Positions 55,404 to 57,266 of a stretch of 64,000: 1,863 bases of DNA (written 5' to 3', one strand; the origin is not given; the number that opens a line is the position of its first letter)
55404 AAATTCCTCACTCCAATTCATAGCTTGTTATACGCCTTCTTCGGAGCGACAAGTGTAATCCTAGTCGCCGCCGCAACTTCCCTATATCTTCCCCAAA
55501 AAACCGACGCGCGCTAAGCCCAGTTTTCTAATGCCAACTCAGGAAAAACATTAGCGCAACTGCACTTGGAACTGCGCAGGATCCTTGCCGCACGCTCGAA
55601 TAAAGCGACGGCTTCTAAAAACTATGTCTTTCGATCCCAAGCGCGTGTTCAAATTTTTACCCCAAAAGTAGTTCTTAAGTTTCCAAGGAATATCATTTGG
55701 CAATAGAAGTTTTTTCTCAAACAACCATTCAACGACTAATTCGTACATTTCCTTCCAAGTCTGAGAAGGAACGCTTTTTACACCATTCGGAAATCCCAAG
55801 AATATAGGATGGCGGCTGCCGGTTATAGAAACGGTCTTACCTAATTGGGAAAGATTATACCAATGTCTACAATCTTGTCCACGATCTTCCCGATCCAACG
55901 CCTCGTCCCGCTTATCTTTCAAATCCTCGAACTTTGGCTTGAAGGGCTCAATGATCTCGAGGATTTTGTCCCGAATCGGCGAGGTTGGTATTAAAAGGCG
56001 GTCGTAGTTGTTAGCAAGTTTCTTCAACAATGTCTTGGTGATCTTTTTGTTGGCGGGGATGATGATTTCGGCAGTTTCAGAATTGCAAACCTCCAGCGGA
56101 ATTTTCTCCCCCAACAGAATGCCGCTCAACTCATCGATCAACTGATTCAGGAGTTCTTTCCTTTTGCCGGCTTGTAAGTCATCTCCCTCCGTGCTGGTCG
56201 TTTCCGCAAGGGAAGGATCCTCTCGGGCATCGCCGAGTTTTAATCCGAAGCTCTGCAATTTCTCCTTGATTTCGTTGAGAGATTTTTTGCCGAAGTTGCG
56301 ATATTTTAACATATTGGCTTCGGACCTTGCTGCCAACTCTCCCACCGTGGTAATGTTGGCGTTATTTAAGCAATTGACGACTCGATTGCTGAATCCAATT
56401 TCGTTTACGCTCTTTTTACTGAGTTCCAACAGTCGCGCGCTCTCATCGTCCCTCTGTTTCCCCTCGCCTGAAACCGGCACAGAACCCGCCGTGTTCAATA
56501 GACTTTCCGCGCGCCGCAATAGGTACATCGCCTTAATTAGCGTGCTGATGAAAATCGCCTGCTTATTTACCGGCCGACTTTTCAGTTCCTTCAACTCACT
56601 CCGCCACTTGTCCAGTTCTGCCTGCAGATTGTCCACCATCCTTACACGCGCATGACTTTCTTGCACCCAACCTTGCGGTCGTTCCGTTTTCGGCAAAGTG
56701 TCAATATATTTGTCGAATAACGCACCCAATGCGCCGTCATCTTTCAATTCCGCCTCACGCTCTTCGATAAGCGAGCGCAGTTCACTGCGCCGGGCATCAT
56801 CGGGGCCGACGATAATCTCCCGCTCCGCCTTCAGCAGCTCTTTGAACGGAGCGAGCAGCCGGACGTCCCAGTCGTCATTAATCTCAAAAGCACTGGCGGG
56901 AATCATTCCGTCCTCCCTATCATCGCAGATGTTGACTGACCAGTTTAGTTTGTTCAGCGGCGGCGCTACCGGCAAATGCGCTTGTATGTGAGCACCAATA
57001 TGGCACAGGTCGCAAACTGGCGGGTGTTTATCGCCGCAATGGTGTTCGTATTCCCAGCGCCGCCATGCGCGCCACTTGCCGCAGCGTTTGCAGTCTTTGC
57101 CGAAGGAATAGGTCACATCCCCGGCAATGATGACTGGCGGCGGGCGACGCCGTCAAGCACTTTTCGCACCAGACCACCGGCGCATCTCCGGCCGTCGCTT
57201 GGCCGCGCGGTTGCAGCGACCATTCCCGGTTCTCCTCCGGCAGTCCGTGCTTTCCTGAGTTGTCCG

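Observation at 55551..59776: Second AT-rich island: beta-class MTase + PD-(D/E)xK endonuclease + RadD-like helicase fused to an RNA polymerase alpha-CTD-like domain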

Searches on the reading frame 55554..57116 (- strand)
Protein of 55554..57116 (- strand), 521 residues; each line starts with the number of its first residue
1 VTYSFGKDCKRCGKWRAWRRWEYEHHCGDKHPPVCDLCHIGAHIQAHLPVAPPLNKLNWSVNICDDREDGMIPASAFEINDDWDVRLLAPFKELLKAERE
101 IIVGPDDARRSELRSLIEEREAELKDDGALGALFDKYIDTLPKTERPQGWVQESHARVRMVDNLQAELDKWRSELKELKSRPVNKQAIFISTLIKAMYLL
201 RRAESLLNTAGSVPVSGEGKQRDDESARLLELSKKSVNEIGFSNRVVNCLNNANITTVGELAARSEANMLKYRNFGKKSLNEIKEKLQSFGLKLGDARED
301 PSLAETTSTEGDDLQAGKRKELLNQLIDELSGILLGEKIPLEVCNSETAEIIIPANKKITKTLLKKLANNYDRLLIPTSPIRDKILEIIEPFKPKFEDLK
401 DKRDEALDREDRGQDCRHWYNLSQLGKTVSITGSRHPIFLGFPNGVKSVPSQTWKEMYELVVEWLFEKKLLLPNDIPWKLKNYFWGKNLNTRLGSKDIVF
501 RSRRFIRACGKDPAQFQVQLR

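Call 54: predict_structure(alignment_id=A2)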
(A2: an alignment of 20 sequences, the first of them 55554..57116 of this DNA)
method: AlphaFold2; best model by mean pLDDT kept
length: 521 residues; sequences in the alignment: 20
mean_pLDDT: 57.1   pTM: 0.30
mean pLDDT of the five models: 57.1, 56.7, 56.4, 54.9, 54.0
residues with pLDDT >= 90: 67; 70-90: 57; 50-70: 159; < 50: 238
segments of 3 or more residues with pLDDT < 50: 1-7, 15-27, 47-79, 212-222, 228-273, 294-312, 330-351, 411-435, 474-521
pLDDT, mean of each block of 10 residues (from residue 1): 38 49 44 56 49 40 33 39 62 66 68 92 94 95 93 93 94 88 64 66 60 47 48 36 32 33 43 52 65 44 37 52 59 34 36 56 83 67 81 89 74 41 40 51 63 63 67 45 34 38 42 38 34
secondary structure, 60 per line:
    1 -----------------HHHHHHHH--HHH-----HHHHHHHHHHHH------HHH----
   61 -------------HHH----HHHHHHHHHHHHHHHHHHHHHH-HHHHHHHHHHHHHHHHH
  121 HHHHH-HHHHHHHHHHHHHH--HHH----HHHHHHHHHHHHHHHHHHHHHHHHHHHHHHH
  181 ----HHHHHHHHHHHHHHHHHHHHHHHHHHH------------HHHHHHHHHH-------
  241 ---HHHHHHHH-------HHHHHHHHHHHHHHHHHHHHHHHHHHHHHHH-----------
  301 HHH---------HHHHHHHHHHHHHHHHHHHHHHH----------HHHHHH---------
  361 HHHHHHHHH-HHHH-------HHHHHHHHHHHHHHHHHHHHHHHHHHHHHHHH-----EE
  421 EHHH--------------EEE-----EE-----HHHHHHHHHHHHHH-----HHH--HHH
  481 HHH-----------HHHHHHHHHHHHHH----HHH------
elements in order: H18-25 H36-47 H81-102 H104-125 H127-140 H150-180 H185-211 H224-233 H244-251 H259-289 H313-335 H346-351 H361-369 H371-374 H382-413 E419-421 E439-441 H454-467 H478-483 H495-508

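Call 87: search_protein_representatives(protein=window:55554-57116:-)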
Query: 521 residues. Proteins with E-value up to 0.001 (for the whole library): 7984; up to 1e-10: 988; up to 1e-30: 16. The best 150 are listed.
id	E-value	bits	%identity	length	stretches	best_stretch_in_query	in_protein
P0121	1.4e-189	647.6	84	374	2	71-322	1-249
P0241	2.3e-56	208.1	53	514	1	3-218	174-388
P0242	5.6e-50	187.0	40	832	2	4-202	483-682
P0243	2.5e-47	178.3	48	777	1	3-203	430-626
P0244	1.9e-43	165.5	41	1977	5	317-415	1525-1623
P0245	5.5e-42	160.7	35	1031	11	232-302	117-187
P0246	1.1e-40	156.4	84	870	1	316-415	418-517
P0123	4.8e-35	137.8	79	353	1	317-405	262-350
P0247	4.9e-34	134.4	38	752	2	4-200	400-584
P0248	1.6e-33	132.7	51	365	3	227-296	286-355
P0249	2.9e-32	128.6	33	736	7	233-324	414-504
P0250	8.8e-32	127.0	38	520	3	4-218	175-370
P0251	4.7e-31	124.6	36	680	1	5-202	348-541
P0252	5.0e-31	124.5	57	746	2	3-112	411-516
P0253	5.3e-31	124.4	36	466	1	4-215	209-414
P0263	1.5e-27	113.0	41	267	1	213-414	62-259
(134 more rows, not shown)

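Call 90: find_encoding_contigs(protein=P0246, flank=3000, max_places=2)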
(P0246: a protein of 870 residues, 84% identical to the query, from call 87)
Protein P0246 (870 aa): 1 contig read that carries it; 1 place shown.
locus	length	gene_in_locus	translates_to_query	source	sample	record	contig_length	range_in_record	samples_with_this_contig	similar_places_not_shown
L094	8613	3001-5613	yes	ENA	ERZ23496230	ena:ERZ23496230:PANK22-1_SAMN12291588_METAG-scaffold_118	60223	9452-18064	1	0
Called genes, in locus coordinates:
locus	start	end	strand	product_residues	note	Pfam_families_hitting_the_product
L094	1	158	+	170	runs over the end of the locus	PF00466:Ribosomal_L10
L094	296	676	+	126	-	PF16320:Ribosomal_L12_N, PF00542:Ribosomal_L12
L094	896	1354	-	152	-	-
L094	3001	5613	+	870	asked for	PF10385:RNA_pol_Rpb2_45, PF00562:RNA_pol_Rpb2_6, PF04560:RNA_pol_Rpb2_7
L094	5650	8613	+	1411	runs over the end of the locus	PF04997:RNA_pol_Rpb1_1, PF00623:RNA_pol_Rpb1_2, PF04983:RNA_pol_Rpb1_3, PF05000:RNA_pol_Rpb1_4, PF04998:RNA_pol_Rpb1_5, PF01333:Apocytochr_F_C (faint)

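Call 92: find_encoding_contigs(protein=P0263, flank=8000, max_places=4)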
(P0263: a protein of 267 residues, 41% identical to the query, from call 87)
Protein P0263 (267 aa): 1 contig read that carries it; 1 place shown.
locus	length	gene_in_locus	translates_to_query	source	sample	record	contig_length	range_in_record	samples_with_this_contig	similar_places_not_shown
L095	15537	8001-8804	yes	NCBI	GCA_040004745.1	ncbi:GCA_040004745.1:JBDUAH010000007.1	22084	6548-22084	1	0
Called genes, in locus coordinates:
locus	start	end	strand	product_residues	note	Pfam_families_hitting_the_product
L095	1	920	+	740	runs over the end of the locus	PF02085:Cytochrom_CIII (faint), PF09699:Paired_CXXCH_1 (faint), PF14522:Cytochrome_C7 (faint), PF22113:Mtrc-MtrF_II-IV_dom (faint)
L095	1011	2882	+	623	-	PF00884:Sulfatase, PF02995:DUF229 (weak), PF16347:SGSH_C (weak)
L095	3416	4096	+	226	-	-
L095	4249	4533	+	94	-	-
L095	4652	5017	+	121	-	-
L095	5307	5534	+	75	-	-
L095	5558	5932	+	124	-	-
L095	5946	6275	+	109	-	-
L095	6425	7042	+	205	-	-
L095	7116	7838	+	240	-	PF00226:DnaJ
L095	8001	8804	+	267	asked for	-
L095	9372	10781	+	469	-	PF00072:Response_reg, PF00158:Sigma54_activat, PF14532:Sigma54_activ_2, PF00004:AAA (weak), PF07728:AAA_5, PF25601:AAA_lid_14, PF02954:HTH_8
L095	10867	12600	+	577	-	PF13231:PMT_2 (weak)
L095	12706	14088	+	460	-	PF02878:PGM_PMM_I, PF02879:PGM_PMM_II, PF02880:PGM_PMM_III, PF00408:PGM_PMM_IV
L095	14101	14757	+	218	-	PF04079:SMC_ScpB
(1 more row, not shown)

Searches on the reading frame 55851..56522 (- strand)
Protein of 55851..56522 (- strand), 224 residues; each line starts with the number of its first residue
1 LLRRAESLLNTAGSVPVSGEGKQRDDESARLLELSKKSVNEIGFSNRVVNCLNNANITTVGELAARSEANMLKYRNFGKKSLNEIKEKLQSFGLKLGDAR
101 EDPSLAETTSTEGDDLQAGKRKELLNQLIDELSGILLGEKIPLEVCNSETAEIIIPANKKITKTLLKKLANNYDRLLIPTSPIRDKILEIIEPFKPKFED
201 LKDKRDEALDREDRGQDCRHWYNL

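Call 15: find_homologous_proteins(query=window:55851-56522:-, max_evalue=0.001)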
Query seq(224 aa) (224 aa): 8000 proteins with E <= 0.001 among 8000 candidates; the best 120 are listed.
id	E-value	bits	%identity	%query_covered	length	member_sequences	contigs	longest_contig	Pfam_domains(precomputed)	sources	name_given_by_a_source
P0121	7.3e-62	227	82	55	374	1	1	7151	PF03118.22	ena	-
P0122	3.0e-35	140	78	44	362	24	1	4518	PF01000.32,PF03118.22,PF01193.30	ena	-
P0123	4.1e-35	140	80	39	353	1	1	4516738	-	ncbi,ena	-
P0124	1.2e-33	135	82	39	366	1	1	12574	-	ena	-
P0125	1.9e-33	134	73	45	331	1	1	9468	PF01000.32,PF03118.22,PF01193.30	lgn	-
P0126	4.2e-32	130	77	41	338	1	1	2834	PF01000.32,PF03118.22,PF01193.30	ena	-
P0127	5.1e-32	130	74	44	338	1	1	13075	PF01000.32,PF03118.22,PF01193.30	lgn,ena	-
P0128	1.6e-31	128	73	44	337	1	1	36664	PF01000.32,PF03118.22,PF01193.30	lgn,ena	-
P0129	1.7e-29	121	74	41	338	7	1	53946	PF01000.32,PF03118.22,PF01193.30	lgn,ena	-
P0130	2.5e-24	104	66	40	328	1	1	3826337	PF01000.32,PF03118.22,PF01193.30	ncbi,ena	-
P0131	8.9e-24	103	63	40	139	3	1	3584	PF03118.22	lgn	-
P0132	1.2e-23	102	65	41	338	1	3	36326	PF01000.32,PF03118.22,PF01193.30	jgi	jgi:DNA-directed RNA polymerase subunit alpha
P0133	1.4e-23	102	66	40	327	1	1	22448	PF01000.32,PF03118.22,PF01193.30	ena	-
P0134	1.4e-23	102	66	40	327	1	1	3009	PF01000.32,PF03118.22,PF01193.30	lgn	-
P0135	1.5e-23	102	62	42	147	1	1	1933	PF03118.22,PF01193.30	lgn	-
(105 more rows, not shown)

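Call 19: find_encoding_contigs(protein=P0121, flank=10000, max_places=3)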
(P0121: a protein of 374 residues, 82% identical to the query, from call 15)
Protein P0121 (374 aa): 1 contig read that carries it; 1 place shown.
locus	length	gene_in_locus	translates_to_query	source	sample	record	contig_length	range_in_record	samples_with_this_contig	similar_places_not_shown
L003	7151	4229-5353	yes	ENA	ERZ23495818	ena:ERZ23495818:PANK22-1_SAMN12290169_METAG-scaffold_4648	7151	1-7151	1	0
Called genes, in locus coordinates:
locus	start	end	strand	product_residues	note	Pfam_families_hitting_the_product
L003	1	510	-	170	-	?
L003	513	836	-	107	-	-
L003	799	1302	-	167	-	-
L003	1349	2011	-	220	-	-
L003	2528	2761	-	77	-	-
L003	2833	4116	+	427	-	PF00270:DEAD, PF04851:ResIII, PF18766:SWI2_SNF2 (faint), PF00271:Helicase_C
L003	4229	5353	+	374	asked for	PF03118:RNA_pol_A_CTD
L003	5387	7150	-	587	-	?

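Call 20: find_encoding_contigs(protein=P0123, flank=8000, max_places=3)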
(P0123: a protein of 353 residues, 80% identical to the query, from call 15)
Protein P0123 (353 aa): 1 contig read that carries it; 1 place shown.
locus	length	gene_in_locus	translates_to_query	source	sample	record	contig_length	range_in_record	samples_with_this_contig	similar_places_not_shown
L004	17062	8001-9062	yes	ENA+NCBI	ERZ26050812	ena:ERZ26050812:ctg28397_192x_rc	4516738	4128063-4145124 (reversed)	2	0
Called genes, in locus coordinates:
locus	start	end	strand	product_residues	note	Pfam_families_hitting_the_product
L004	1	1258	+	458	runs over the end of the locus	PF00512:HisKA, PF02518:HATPase_c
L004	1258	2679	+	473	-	PF00072:Response_reg, PF00158:Sigma54_activat, PF14532:Sigma54_activ_2, PF00004:AAA (faint), PF07724:AAA_2 (weak), PF07728:AAA_5, PF25601:AAA_lid_14, PF02954:HTH_8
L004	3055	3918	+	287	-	PF00494:SQS_PSY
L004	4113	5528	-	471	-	-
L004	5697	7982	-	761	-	PF00884:Sulfatase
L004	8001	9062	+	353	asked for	-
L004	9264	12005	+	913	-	PF07669:Eco57I (faint), PF02384:N6_Mtase (weak)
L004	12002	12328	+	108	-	PF22557:DuOB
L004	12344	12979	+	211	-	PF04343:DUF488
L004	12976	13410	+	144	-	PF04343:DUF488, PF22751:DUF488-N3a (weak)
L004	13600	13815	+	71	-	-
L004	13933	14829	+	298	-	PF01068:DNA_ligase_A_M, PF14743:DNA_ligase_OB_2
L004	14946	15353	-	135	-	-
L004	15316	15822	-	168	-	PF13274:SocA_Panacea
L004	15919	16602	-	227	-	-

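Call 31: search_protein_families(library=ncbifam, max_evalue=0.001, proteins=[P0123])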
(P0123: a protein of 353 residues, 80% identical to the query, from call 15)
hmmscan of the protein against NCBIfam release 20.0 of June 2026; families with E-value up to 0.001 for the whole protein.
P0123 (353 aa): 0 families

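Call 32: search_protein_families(library=pfam, max_evalue=1, proteins=[P0123, P0124])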
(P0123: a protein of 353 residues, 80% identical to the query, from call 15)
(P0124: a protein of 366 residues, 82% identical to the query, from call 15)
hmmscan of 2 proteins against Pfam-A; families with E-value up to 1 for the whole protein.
P0123 (353 aa): 4 families
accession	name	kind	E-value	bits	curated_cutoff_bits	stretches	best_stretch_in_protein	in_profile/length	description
PF13588.12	HSDR_N_2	-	0.002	18.7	25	1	54-147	5-98/110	Type I restriction enzyme R protein N terminus (HSDR_N)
PF13206.11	VSG_B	-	0.029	14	25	1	153-283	45-169/352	Trypanosomal VSG domain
PF07130.17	YebG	-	0.055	13.8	27.5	1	305-328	17-40/74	YebG protein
PF08581.15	Tup_N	-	1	10.2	28.7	0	234-273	36-75/77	Tup N-terminal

P0124 (366 aa): 2 families
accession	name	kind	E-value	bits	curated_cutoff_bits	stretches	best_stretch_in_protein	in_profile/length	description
PF00191.25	Annexin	-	0.094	13.3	25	1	257-291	24-59/66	Annexin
PF13801.11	Metal_resist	-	0.26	11.9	29.2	0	238-284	34-80/125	Heavy-metal resistance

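Call 33: find_encoding_contigs(protein=P0122, flank=3000, max_places=2)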
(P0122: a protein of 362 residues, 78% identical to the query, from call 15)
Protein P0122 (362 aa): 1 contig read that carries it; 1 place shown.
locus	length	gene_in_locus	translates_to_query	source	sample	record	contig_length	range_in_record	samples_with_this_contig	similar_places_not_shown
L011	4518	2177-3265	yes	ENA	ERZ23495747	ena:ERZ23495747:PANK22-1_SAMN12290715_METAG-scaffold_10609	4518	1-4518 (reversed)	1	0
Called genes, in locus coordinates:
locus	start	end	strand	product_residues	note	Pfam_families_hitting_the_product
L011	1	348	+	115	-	?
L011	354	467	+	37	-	PF00444:Ribosomal_L36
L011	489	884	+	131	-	PF00416:Ribosomal_S13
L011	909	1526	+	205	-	PF00411:Ribosomal_S11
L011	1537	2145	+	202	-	PF00163:Ribosomal_S4, PF01479:S4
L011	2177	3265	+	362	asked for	PF01193:RNA_pol_L, PF01000:RNA_pol_A_bac, PF03118:RNA_pol_A_CTD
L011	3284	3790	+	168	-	PF01196:Ribosomal_L17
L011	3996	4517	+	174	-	?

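Call 78: search_protein_families(library=padloc, max_evalue=0.001, proteins=[P0123, L004:9264-12005:+])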
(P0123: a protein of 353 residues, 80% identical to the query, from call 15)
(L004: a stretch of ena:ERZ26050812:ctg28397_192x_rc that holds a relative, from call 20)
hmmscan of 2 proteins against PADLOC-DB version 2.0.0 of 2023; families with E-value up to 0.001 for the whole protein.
P0123 (353 aa): 0 families

L004:9264-12005:+ (913 aa): 19 families
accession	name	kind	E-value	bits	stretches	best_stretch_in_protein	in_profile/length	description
PDLC03335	MTase_II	-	6e-14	49.6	2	345-407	104-162/607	Type II methyltransferase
PDLC03021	MTase_I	-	1.7e-10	38.3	1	346-395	187-237/491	Type I methyltransferase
PDLC04134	mad2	-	6.3e-09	33.2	1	344-597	292-452/492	mads_2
PDLC03267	MTase_II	-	2.1e-07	28.2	1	467-603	105-231/539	Type II methyltransferase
PDLC02521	PglX|PglXI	-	2.7e-07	26.9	1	340-407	304-373/1174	PglX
PDLC03600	REase_MTase_IIG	-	8.2e-07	25.3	1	344-407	301-366/1205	Type IIG restriction enzyme-methyltransferase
PDLC03604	REase_MTase_IIG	-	1.5e-06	24.5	1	338-603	383-662/1011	Type IIG restriction enzyme-methyltransferase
PDLC03612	REase_MTase_IIG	-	2e-06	24.2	1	469-587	807-914/1247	Type IIG restriction enzyme-methyltransferase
PDLC02525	PglX|PglXI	-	2.2e-06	24.6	1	335-407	275-349/607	PglX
PDLC03348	MTase_II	-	5.5e-06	23.2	1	283-406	193-312/727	Type II methyltransferase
PDLC03624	REase_MTase_IIG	-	9.4e-06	21.7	1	331-591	434-650/1271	Type IIG restriction enzyme-methyltransferase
PDLC03630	REase_MTase_IIG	-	2.3e-05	20.4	0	340-397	402-460/1100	Type IIG restriction enzyme-methyltransferase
PDLC02524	PglX|PglXI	-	3.1e-05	20.6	1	340-401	121-183/722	PglX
PDLC03029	MTase_I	-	5e-05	19.9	1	309-380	174-243/661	Type I methyltransferase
PDLC03026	MTase_I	-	8.5e-05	19.9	0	346-391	166-213/487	Type I methyltransferase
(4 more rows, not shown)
